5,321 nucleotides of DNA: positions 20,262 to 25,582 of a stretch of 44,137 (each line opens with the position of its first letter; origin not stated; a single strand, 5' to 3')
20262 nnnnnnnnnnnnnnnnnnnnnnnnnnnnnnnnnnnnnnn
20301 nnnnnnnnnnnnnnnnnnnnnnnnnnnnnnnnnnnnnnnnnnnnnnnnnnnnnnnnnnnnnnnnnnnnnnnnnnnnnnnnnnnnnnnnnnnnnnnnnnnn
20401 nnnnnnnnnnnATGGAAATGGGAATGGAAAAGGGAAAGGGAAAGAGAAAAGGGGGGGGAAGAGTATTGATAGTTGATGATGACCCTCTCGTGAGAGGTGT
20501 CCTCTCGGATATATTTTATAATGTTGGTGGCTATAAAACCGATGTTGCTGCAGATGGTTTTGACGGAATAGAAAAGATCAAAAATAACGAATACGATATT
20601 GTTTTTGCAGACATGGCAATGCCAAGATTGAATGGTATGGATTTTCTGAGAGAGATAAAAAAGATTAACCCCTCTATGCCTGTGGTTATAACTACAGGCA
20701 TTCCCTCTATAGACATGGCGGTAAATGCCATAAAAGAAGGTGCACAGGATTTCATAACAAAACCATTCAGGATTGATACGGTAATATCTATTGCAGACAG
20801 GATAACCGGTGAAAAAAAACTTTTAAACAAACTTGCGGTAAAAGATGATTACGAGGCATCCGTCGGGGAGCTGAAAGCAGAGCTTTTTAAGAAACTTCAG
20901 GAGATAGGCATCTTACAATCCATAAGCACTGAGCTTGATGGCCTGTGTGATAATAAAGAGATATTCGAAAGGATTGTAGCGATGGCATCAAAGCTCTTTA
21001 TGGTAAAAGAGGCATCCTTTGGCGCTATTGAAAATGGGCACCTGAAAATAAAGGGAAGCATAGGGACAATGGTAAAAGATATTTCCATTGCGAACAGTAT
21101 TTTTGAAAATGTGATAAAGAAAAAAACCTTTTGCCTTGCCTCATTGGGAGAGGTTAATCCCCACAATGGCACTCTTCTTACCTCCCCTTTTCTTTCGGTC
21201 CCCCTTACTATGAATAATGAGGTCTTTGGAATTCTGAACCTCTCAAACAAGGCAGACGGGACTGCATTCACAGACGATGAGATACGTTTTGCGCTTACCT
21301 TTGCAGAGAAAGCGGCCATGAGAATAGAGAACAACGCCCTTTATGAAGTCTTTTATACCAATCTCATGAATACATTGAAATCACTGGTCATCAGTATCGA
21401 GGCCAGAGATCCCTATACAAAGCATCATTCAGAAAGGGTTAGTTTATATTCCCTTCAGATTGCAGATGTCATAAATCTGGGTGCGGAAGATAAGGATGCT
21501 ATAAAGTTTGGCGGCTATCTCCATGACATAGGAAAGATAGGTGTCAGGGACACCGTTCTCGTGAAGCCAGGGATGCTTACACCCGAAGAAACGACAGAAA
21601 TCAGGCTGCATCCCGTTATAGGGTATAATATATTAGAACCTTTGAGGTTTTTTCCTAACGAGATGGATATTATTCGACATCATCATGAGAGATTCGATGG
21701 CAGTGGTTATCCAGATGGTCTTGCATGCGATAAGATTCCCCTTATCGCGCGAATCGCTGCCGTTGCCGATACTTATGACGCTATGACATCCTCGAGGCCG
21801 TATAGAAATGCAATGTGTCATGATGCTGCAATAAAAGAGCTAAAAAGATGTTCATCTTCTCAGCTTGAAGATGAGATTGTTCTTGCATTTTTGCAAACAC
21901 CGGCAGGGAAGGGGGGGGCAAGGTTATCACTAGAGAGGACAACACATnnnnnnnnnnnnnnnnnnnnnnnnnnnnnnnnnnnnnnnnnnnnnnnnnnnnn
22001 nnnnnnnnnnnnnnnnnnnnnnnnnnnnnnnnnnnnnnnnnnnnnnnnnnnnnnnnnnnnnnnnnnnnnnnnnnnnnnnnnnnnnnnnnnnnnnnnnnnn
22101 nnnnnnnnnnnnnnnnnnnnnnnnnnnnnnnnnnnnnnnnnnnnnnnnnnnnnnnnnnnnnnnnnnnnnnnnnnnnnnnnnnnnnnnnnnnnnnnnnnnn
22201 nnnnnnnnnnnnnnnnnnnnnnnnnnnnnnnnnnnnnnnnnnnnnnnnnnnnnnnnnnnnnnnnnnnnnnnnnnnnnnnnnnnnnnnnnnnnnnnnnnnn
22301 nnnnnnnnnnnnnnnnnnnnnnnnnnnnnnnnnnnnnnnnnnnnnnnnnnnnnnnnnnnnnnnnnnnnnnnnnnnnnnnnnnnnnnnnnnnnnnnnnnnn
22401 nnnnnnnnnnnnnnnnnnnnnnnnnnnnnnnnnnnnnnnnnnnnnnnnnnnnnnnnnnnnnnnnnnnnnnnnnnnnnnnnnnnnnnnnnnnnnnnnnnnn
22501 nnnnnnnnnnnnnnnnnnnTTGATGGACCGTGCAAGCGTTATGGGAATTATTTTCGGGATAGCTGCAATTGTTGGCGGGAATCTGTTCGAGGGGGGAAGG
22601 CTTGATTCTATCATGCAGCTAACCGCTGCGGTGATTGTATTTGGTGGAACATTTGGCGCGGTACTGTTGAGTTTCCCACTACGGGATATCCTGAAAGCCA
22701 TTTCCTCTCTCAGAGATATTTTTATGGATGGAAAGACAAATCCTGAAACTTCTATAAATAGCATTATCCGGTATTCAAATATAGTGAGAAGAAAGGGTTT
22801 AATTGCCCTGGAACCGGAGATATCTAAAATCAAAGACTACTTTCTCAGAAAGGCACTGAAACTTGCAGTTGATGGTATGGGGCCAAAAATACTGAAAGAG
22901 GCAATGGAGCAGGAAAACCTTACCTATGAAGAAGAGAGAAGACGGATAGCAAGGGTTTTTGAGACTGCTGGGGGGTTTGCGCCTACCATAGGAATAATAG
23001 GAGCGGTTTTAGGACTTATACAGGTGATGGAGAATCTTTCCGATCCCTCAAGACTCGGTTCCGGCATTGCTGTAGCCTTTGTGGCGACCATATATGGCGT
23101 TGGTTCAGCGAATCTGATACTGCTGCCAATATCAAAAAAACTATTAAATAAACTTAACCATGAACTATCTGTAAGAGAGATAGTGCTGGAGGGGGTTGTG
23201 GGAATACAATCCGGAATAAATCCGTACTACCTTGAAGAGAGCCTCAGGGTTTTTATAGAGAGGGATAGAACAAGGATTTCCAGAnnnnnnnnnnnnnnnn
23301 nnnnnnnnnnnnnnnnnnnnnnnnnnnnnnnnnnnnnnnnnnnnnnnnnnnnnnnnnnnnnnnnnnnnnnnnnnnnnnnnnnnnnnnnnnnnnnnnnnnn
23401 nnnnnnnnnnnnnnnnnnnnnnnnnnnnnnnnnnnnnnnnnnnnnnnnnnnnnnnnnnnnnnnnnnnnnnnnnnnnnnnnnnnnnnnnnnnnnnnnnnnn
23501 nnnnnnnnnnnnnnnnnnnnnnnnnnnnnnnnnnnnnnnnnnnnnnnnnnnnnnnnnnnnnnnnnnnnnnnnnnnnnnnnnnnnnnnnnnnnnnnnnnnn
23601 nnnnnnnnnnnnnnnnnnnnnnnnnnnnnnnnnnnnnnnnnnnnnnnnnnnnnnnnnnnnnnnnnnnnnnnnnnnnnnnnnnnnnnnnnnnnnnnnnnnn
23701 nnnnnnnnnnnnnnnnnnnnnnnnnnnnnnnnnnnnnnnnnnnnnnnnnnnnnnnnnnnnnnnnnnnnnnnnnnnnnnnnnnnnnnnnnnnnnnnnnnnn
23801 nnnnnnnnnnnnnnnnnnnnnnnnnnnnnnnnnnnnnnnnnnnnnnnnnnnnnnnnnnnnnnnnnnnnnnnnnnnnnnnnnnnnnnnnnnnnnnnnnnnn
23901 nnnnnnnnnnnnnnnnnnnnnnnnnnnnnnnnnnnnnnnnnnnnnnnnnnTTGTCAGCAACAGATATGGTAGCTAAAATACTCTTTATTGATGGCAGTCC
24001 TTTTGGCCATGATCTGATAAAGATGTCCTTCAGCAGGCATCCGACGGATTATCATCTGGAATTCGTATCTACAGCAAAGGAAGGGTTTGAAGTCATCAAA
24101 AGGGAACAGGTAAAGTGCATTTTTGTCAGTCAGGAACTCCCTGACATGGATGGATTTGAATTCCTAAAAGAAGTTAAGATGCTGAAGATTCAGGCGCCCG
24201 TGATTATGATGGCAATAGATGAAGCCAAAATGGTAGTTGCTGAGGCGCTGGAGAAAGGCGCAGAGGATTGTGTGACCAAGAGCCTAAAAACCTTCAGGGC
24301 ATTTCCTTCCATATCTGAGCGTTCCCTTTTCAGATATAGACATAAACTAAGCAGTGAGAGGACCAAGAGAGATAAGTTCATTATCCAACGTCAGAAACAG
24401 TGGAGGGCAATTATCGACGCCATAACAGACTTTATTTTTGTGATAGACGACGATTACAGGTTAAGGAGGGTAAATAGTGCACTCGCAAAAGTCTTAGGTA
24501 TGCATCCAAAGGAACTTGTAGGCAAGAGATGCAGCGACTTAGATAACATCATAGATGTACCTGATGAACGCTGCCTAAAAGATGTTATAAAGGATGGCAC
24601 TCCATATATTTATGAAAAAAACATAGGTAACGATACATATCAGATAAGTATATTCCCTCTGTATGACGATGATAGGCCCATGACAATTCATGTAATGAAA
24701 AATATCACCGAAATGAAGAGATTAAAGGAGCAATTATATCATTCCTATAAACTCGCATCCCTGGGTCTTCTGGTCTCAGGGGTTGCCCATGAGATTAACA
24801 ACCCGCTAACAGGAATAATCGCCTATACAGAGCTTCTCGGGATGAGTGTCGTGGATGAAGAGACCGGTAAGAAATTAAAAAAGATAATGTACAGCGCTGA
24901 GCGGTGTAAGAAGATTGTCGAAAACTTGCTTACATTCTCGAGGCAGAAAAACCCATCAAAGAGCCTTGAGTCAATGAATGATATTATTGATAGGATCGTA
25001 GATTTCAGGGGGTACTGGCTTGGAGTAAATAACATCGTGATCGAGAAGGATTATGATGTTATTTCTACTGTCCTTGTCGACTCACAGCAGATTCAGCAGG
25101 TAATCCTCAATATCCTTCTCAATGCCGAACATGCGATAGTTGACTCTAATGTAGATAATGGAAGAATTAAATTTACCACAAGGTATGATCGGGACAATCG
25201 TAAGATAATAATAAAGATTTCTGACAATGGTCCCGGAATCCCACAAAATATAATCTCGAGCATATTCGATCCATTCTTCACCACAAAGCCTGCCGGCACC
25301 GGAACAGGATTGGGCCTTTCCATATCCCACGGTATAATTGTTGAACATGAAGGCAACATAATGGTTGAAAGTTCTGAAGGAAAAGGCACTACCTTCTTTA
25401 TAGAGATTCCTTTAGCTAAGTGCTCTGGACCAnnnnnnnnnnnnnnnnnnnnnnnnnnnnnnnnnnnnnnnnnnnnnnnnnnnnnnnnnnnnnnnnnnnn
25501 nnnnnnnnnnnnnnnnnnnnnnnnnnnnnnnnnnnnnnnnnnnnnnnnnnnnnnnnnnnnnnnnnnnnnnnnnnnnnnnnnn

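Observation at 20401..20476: G8 tract and hexamer purine repeat at the REC | REC-GAF-HD-GYP junction: loss of one G fuses the two ORFs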

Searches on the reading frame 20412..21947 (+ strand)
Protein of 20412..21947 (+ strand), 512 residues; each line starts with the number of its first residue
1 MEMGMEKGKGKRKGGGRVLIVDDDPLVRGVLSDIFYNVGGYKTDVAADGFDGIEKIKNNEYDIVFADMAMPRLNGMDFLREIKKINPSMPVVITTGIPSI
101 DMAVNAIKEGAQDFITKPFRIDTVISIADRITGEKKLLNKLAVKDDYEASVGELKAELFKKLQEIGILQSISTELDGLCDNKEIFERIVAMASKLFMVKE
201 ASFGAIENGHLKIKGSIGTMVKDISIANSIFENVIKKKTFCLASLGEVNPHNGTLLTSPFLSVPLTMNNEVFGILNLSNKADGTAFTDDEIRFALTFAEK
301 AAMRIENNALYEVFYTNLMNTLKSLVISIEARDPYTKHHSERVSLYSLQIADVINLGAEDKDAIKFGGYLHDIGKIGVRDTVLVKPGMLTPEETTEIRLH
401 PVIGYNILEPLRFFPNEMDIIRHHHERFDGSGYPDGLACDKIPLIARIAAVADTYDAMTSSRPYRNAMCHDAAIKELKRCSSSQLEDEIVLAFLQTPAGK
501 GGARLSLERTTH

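Call 3: search_protein_families(library=pfam, proteins=[window:20412-21947:+], max_evalue=0.01)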
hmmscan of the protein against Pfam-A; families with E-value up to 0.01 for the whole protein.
window:20412-21947:+ (512 aa): 6 families
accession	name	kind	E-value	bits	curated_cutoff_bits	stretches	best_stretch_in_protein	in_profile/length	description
PF13487.12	HD_5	-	3e-31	108.9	27.2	1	329-482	7-163/170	HD domain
PF00072.30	Response_reg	-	5.9e-28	97.7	30.2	1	18-126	1-108/111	Response regulator receiver domain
PF01966.28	HD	-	3.1e-19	69.8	22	1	338-458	3-116/116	HD domain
PF13492.12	GAF_3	-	3.1e-07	31.3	27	1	182-307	3-129/129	GAF domain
PF01590.32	GAF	-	2.2e-06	28.7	22.4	1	183-305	4-133/133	GAF domain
PF13185.12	GAF_2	-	1.6e-05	25.5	28.6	1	258-305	89-135/136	GAF domain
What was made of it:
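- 20412..21950 (+): ORF2: REC-GAF-HD-GYP response regulator, a putative c-di-GMP phosphodiesterase of the RpfG type, 512 aa. ATG 20412 is positionally orthologous to the start in relatives. ATG 20418 and 20424 are in-frame alternatives. Pfam (call 3).
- On HD-GYP c-di-GMP phosphodiesterase (RpfG type): Pfam HD_5 3e-31, HD 3e-19 and Response_reg 6e-28 (call 3).
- Checked: Pfam gives Response_reg for ORF1, and Response_reg + GAF + HD/HD_5 for ORF2 (call 3).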

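Call 12: find_encoding_contigs(protein=window:20412-21947:+, flank=5000, max_places=10)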
Protein window:20412-21947:+ (512 aa): 1 contig read that carries it; 1 place shown.
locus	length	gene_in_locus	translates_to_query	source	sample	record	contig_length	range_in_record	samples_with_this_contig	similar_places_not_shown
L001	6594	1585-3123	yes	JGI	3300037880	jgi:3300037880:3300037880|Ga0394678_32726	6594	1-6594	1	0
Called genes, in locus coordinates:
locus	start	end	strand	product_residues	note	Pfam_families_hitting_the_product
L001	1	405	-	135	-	?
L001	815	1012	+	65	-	-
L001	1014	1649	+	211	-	PF00072:Response_reg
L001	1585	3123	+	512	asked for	PF00072:Response_reg, PF01590:GAF (weak), PF13492:GAF_3 (weak), PF13185:GAF_2 (weak), PF01966:HD, PF13487:HD_5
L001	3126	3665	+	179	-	PF07238:PilZ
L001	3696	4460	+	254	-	PF20560:MotA_N, PF01618:MotA_ExbB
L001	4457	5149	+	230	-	PF13677:MotB_plug, PF00691:OmpA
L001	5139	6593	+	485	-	?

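Call 17: find_related_loci(query=A1, collection=genome_contigs, flank=4000)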
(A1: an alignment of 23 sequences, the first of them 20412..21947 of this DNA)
Query A1 (512 aa) in genome_contigs; peptide patterns used: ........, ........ (x = any residue, [..] = any of these).
151 stretches matched a pattern; 99 encode a relative of the query (tblastn E <= 1e-3); the best 80 are kept; 80 distinct loci.
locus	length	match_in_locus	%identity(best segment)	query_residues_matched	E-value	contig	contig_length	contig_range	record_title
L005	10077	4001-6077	88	1-512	0e+0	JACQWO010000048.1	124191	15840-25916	MAG: Desulfobacterales bacterium isolate NC_groundwater_1491_Pr4_B-0.1um_43_5 SR1-18-B1_scaffold_172533, whole genome sh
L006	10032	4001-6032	68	7-501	0e+0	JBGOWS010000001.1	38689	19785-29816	MAG: Thermodesulfovibrionia bacterium isolate OBJ_0618_130150_87 k141_1793327_length_38689_cov_15.7420, whole genome sho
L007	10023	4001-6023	69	16-501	0e+0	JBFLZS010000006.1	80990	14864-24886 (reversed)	MAG: Nitrospirota bacterium isolate MAG117 MAG117_6, whole genome shotgun sequence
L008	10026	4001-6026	65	16-503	0e+0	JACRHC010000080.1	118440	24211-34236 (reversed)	MAG: Nitrospirae bacterium isolate NC_groundwater_1767_Pr3_B-0.1um_50_141 SR-2_scaffold_141_1997338, whole genome shotgu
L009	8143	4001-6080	65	1-503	0e+0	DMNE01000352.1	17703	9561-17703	MAG TPA_asm: Nitrospiraceae bacterium isolate UBA9159 contig_18606, whole genome shotgun sequence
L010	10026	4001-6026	66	6-503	0e+0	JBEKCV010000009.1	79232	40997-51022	MAG: Thermodesulfovibrionales bacterium isolate SPRUCE 168 SPRUCE_168_9, whole genome shotgun sequence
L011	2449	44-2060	63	12-500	0e+0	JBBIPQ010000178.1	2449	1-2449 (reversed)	MAG: Nitrospirota bacterium isolate BR1S70218_bin_306 NODE_36847_length_2449_cov_2.87554, whole genome shotgun sequence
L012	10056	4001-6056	62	6-509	0e+0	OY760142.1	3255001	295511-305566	MAG: Nitrospirota bacterium isolate 41fe4016-ed88-40a2-aca4-2b8d86c50af7 genome assembly, chromosome: 1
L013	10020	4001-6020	62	7-501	0e+0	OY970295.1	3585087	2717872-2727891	MAG: Thermodesulfovibrionales bacterium isolate MFD01299.bin.c.3 genome assembly, chromosome: 1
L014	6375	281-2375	62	2-505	0e+0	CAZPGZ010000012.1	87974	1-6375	MAG TPA_asm: uncultured Nitrospiraceae bacterium isolate binchicken_co20_233 genome assembly, contig: NODE_703_length_87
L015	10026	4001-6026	63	16-503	0e+0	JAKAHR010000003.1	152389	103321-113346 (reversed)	MAG: Nitrospirae bacterium isolate WY3.bin121 NODE_128_length_152389_cov_3.652934, whole genome shotgun sequence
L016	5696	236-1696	61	16-503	0e+0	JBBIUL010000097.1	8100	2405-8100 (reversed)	MAG: Nitrospira sp. isolate PBS170224_bin_52 NODE_6443_length_8100_cov_8.05368, whole genome shotgun sequence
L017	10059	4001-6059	63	4-501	0e+0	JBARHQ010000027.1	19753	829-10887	MAG: Thermodesulfovibrionales bacterium isolate MFD06487_ilm_asm_bin9 k127_82803, whole genome shotgun sequence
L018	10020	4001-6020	62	7-501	0e+0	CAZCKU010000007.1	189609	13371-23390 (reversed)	MAG TPA_asm: uncultured Thermodesulfovibrio sp. isolate binchicken_co269_38 genome assembly, contig: NODE_66_length_1896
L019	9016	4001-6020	61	6-501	0e+0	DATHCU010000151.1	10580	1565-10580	MAG TPA_asm: Thermodesulfovibrionales bacterium isolate SMAG_U12375 k141_425196, whole genome shotgun sequence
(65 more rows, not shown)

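Call 27: find_related_loci(query=window:20424-21947:+, collection=metagenome_contigs, flank=3000)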
Query window:20424-21947:+ (508 aa) in metagenome_contigs; peptide patterns used: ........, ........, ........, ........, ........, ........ (x = any residue, [..] = any of these).
337 stretches matched a pattern; 62 encode a relative of the query (tblastn E <= 1e-3); 62 distinct loci.
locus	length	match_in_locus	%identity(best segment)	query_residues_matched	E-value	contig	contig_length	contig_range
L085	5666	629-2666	65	2-499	0e+0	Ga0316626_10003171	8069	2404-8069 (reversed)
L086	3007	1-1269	63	75-497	0e+0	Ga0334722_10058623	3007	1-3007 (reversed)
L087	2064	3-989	67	171-499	1e-163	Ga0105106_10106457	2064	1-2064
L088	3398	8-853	70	218-499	2e-136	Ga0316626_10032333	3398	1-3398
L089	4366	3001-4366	61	2-275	5e-109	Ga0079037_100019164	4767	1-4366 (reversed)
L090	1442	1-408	100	373-508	2e-94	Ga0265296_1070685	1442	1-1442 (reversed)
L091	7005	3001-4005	39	14-491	1e-32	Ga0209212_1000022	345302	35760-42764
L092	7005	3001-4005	33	6-490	3e-24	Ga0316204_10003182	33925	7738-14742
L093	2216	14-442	37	14-150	5e-24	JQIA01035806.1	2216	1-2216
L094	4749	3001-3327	42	14-123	1e-23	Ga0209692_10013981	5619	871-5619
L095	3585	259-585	42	14-123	1e-23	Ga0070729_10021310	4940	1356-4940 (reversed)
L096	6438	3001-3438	36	12-152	1e-22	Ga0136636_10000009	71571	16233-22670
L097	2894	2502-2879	35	12-136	8e-19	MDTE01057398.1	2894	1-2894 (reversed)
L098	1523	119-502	35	11-136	4e-18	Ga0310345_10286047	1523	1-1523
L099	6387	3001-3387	35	9-136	1e-17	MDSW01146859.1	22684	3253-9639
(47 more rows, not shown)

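Call 32: search_protein_families(library=ncbifam, proteins=[window:20424-21947:+], max_evalue=0.001)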
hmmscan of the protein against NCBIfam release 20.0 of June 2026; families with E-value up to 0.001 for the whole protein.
window:20424-21947:+ (508 aa): 98 families (the best 25 are shown)
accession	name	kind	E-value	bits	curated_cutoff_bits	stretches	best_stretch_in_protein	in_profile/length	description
NF053512.1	nitric_RR_NosR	exception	2.2e-55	188.4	400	2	311-493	171-354/422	response regulator c-di-GMP phosphodiesterase, NosR family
NF051870.1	NAssimRespRegNtrX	equivalog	9.3e-24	84.1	600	1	14-136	4-127/452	nitrogen assimilation response regulator NtrX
TIGR01818.1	ntrC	equivalog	1.2e-23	83.7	558.6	1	14-143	1-129/463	nitrogen regulation protein NR(I)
NF008469.0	PRK11361.1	equivalog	3.8e-22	78.6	714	1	13-127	6-119/461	acetoacetate metabolism transcriptional regulator AtoC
NF006900.1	PRK09390.1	equivalog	4.7e-21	75.3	255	1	13-129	6-121/203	response regulator FixJ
NF007689.0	PRK10365.1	equivalog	6.7e-20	71.3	760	1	14-124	8-117/441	sigma-54-dependent response regulator transcription factor ZraR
NF008176.1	PRK10923.1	equivalog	2.6e-19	69.1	620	1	12-130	4-121/469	nitrogen regulation protein NR(I)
NF051850.1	RespRegRprY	equivalog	4.3e-19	68.8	370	1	13-128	6-124/234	response regulator transcription factor RprY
NF041946.1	LuxO_transreg_Vib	equivalog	3.6e-18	65.6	800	1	32-136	16-121/463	quorum-sensing sigma-54 dependent transcriptional regulator LuxO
NF011695.0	PRK15115.1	equivalog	4.4e-18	65.3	763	1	12-126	7-120/445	two-component system response regulator GlrR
NF052313.1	T9SS_RR_PorX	equivalog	1.4e-17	63.6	300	1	29-157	17-144/513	T9SS response regulator signal transducer PorX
NF001965.0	PRK00742.1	subfamily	3.3e-17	62.7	293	1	13-116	5-110/357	chemotaxis-specific protein-glutamate methyltransferase CheB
NF045505.1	RR_RssB_Pseudo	equivalog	3.8e-17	62.4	700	1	13-153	7-148/394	two-component system response regulator RssB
NF047793.1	ResRegPgtA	equivalog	5e-17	61.8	650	1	13-127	7-120/414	two-component system response regulator PgtA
NF041367.1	CheY_Halo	equivalog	5.6e-17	62.2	200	1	14-123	1-109/114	chemotaxis protein CheY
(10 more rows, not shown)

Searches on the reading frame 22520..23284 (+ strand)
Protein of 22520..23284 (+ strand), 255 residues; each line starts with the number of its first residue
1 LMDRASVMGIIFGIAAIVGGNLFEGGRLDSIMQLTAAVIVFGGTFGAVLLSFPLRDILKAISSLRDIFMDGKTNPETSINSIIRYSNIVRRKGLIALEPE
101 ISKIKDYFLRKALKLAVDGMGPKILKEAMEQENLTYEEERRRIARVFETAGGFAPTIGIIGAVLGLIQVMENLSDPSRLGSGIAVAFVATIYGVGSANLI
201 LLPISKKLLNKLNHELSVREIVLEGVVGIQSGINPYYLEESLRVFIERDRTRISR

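Call 31: search_protein_families(library=pfam, proteins=[window:22520-23284:+], max_evalue=0.001)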
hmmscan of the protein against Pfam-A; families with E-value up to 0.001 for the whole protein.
window:22520-23284:+ (255 aa): 2 families
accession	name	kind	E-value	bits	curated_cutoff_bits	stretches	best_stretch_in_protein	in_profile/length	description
PF01618.21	MotA_ExbB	-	8.6e-29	100.3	22.9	1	102-220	3-126/127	MotA/TolQ/ExbB proton channel family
PF20560.3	MotA_N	-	1e-08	35.7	27.3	1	8-86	2-81/91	Motility protein A N-terminal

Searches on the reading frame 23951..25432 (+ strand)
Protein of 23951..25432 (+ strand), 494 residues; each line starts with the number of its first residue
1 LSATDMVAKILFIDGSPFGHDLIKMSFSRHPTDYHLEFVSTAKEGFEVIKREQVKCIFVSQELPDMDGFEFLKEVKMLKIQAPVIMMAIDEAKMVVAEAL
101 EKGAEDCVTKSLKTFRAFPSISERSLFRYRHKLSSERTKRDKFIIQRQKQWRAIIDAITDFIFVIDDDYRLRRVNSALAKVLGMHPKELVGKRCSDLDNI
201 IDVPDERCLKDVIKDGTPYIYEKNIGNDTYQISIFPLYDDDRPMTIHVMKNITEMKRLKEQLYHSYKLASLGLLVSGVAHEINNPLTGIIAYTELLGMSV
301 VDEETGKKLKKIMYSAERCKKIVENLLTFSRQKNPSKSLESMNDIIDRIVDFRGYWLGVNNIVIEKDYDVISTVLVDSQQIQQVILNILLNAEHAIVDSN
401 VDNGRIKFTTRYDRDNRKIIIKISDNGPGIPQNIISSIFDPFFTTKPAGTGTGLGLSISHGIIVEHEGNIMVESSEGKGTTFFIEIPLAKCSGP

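Call 31: search_protein_families(library=pfam, proteins=[window:23951-25432:+], max_evalue=0.001)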
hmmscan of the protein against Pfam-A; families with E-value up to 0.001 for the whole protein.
window:23951-25432:+ (494 aa): 7 families
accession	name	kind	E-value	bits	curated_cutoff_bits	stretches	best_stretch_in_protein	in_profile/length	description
PF02518.31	HATPase_c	-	7.3e-25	88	26.4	1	377-489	2-110/111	Histidine kinase-, DNA gyrase B-, and HSP90-like ATPase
PF00512.31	HisKA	-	2.1e-17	63.3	26.9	1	271-333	2-64/66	His Kinase A (phospho-acceptor) domain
PF00072.30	Response_reg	-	2.8e-14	53.7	30.2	1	10-113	1-102/111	Response regulator receiver domain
PF13426.13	PAS_9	-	1.2e-09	38.8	27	1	160-254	2-103/103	PAS domain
PF08448.16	PAS_4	-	2.2e-07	31.5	23.1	1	156-248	2-101/110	PAS fold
PF00989.32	PAS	-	5.1e-07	30.1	22.6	1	150-197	2-49/113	PAS fold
PF13188.13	PAS_8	-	3.9e-05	23.8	21.8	1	150-205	2-54/65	PAS domain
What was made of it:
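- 23951..25435 (+): Hybrid REC-PAS-HisKA-HATPase histidine kinase closing the gene string. It is a possible phosphodonor for the receivers. Pfam (call 31).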
